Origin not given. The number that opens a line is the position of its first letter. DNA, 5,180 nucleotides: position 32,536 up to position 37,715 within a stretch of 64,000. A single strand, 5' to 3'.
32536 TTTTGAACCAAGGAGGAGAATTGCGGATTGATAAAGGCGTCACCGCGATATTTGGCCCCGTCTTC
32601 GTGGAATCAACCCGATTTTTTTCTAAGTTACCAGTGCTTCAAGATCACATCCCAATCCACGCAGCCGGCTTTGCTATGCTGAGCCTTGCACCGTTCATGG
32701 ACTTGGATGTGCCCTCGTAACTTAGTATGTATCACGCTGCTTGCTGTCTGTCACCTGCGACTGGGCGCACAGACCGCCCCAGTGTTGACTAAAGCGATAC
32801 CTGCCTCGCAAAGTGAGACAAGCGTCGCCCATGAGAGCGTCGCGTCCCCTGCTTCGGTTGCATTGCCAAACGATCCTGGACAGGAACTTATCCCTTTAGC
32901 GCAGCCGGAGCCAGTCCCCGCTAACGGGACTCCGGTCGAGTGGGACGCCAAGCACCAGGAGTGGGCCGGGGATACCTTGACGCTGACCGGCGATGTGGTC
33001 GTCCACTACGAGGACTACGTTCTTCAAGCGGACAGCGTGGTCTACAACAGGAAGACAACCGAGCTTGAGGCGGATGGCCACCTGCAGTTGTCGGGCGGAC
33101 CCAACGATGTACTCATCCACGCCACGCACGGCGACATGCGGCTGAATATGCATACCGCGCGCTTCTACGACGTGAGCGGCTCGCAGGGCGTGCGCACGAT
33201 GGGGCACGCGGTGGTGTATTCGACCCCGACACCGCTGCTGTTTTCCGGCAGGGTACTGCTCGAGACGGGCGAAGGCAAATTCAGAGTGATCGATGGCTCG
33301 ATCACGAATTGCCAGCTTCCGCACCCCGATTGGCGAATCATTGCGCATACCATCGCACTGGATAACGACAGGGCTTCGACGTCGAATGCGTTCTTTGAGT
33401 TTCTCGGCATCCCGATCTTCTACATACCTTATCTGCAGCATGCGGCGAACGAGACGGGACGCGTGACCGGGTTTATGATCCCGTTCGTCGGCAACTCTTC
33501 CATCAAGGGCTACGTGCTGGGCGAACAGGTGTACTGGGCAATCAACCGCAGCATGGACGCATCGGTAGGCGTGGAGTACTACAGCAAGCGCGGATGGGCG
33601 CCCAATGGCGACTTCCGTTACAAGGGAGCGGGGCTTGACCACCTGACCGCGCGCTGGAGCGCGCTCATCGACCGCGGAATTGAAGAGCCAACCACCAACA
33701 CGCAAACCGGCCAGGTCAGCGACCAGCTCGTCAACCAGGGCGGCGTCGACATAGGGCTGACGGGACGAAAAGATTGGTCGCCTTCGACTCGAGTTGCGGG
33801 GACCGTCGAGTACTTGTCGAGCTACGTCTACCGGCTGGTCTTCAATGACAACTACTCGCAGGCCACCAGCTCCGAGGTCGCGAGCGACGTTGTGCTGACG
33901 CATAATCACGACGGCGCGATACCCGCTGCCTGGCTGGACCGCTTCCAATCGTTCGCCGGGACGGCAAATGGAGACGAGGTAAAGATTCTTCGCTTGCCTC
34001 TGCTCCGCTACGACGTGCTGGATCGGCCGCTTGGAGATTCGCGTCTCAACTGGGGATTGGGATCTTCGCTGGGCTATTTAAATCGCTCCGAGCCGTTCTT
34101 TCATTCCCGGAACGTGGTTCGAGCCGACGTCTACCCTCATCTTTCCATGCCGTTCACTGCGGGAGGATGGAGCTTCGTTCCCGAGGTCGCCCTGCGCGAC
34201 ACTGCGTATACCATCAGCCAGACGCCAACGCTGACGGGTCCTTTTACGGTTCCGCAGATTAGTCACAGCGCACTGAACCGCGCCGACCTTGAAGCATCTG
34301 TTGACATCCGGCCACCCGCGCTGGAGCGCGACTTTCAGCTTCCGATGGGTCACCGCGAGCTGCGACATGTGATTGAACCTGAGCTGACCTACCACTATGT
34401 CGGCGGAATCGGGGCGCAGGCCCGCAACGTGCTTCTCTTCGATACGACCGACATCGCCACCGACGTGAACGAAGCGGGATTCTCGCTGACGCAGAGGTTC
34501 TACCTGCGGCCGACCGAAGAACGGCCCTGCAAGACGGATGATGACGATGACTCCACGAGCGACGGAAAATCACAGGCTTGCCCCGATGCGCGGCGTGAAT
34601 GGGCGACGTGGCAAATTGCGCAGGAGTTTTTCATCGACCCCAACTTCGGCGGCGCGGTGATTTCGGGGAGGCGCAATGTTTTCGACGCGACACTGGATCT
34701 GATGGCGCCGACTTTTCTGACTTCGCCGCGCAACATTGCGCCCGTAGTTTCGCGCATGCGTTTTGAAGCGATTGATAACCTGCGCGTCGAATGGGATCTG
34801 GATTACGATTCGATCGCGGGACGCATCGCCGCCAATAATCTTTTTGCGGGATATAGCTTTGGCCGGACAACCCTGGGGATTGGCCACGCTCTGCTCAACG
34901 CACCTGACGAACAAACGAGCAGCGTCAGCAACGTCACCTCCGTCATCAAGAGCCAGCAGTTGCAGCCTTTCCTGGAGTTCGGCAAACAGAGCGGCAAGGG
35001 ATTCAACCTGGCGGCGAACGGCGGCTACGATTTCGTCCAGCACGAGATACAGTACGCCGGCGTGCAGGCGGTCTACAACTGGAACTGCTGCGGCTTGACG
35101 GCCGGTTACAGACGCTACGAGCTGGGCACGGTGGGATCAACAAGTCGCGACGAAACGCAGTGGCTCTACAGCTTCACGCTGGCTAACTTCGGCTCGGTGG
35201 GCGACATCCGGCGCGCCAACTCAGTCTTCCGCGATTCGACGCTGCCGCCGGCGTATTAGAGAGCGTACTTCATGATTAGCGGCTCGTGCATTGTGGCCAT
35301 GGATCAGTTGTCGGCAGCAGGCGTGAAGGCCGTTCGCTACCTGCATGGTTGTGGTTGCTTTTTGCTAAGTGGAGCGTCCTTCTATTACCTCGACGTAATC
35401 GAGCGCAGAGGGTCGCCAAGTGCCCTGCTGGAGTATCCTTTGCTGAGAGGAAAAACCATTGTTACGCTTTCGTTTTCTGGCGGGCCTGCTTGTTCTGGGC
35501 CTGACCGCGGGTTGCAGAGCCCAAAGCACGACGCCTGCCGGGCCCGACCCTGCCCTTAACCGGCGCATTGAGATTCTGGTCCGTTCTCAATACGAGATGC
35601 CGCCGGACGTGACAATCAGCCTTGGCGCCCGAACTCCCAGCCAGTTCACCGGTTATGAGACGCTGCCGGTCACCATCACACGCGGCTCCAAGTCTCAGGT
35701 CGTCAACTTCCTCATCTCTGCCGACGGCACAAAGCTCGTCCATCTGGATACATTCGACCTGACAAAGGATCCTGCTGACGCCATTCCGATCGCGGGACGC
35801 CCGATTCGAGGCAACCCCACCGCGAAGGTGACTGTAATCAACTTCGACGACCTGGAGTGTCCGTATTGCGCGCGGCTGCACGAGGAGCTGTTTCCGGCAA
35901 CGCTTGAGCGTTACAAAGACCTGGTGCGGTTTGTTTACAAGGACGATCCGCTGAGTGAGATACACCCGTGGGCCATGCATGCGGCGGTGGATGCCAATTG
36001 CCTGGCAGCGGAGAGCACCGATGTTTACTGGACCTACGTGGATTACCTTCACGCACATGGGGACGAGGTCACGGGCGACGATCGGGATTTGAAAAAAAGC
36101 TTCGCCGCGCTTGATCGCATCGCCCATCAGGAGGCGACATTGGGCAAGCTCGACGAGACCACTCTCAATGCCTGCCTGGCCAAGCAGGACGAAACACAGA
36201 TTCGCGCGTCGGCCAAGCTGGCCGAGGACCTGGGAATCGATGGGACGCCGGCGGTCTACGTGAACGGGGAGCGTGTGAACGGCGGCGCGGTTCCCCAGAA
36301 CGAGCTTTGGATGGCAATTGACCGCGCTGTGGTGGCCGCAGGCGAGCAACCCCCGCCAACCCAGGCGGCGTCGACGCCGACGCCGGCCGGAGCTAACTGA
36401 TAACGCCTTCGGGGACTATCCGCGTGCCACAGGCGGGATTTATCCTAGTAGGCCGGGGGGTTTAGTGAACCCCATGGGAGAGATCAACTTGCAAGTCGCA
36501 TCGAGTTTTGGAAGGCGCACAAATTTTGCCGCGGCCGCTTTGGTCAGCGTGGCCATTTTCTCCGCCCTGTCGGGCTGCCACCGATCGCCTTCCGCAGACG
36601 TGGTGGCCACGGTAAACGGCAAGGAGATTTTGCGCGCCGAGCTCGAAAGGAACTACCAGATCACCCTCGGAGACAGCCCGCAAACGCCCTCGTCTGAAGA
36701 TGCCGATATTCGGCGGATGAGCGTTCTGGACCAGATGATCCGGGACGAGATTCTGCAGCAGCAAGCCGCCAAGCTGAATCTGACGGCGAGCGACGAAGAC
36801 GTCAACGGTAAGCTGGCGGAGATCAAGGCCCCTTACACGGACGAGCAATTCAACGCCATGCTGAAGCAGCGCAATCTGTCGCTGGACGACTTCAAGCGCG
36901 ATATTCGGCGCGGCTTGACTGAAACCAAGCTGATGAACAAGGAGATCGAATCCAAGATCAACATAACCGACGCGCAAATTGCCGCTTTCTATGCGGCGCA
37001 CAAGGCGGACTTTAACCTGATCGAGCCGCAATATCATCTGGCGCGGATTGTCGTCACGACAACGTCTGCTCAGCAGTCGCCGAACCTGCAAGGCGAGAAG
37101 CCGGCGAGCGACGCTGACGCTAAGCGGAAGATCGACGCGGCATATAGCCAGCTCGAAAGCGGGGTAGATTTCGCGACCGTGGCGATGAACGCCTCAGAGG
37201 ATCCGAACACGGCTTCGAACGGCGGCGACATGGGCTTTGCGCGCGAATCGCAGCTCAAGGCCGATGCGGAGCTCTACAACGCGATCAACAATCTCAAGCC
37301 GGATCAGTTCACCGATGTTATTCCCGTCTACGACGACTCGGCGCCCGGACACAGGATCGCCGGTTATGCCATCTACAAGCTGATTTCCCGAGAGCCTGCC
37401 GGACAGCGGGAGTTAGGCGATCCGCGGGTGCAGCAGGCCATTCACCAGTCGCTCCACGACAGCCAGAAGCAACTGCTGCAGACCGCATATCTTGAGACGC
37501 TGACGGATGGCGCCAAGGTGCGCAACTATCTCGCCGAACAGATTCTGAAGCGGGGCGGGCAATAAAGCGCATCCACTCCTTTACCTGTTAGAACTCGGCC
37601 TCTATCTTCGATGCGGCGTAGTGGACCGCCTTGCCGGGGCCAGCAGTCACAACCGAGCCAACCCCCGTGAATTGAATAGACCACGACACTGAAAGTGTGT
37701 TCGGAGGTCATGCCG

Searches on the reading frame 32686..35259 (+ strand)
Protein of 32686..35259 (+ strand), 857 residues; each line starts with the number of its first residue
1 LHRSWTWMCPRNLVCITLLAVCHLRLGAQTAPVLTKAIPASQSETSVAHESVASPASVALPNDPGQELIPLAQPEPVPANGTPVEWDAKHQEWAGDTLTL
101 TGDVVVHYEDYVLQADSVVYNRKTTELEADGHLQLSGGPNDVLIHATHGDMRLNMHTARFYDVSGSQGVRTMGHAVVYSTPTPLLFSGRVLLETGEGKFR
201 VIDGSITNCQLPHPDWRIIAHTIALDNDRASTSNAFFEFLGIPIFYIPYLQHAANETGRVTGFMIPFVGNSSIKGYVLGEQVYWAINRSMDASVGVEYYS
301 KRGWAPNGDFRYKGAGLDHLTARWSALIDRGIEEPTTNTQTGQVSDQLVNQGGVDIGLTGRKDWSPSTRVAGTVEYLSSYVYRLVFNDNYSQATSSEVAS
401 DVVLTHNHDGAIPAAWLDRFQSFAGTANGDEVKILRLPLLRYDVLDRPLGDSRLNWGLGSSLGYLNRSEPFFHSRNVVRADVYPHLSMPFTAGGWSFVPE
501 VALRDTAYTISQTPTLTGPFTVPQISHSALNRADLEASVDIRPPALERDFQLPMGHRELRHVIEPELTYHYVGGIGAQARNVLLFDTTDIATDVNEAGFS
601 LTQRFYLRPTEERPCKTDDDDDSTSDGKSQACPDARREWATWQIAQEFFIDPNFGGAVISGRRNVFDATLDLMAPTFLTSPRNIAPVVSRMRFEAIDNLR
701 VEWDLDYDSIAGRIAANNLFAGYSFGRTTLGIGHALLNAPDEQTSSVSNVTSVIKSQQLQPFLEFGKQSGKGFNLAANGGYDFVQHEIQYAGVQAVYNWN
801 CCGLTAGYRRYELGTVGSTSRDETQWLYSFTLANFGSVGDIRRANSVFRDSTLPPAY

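Call 60: search_protein_families(library=pfam, proteins=[window:32686-35259:+], max_evalue=0.00001)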
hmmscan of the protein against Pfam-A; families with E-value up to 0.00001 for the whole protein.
window:32686-35259:+ (857 aa): 2 families
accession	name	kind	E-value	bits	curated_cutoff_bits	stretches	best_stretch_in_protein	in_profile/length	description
PF04453.20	LptD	-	9.6e-14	51.9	22.4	1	435-740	85-358/384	LPS transport system D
PF19838.5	LptD_2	-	6.5e-09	35.4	22.5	1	233-408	4-170/464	LptD protein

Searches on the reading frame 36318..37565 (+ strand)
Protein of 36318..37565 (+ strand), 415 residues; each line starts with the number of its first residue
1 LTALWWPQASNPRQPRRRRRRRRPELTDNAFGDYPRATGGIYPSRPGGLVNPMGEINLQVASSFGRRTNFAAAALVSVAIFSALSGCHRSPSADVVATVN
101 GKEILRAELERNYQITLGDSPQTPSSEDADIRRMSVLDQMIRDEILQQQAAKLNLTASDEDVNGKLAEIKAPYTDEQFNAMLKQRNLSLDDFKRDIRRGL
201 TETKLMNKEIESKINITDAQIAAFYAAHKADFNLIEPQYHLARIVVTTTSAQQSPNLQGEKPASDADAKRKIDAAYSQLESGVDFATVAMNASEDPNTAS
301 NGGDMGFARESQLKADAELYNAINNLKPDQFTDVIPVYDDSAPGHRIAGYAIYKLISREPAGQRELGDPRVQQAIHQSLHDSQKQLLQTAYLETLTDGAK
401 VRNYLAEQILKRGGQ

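Call 60: search_protein_families(library=pfam, proteins=[window:36318-37565:+], max_evalue=0.00001)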
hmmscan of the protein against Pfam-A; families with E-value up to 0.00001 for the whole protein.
window:36318-37565:+ (415 aa): 6 families
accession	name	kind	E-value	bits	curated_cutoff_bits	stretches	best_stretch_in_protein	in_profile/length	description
PF13624.11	SurA_N_3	-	8.6e-19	68.4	27.2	1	77-206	22-162/162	SurA-like N-terminal domain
PF13623.11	SurA_N_2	-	1.1e-13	51.7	28.5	1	72-175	17-126/145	SurA-like N-terminal domain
PF00639.27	Rotamase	-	1.7e-12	48.6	21.7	1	261-340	11-85/97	PPIC-type PPIASE domain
PF09312.16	SurA_N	-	1.3e-09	38.7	30.8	1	95-201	4-113/118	SurA N-terminal domain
PF13616.12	Rotamase_3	-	2.4e-09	38.2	22.5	1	256-334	27-100/116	PPIC-type PPIASE domain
PF13145.12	Rotamase_2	-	9.5e-07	30.1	27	1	216-366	1-116/121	PPIC-type PPIASE domain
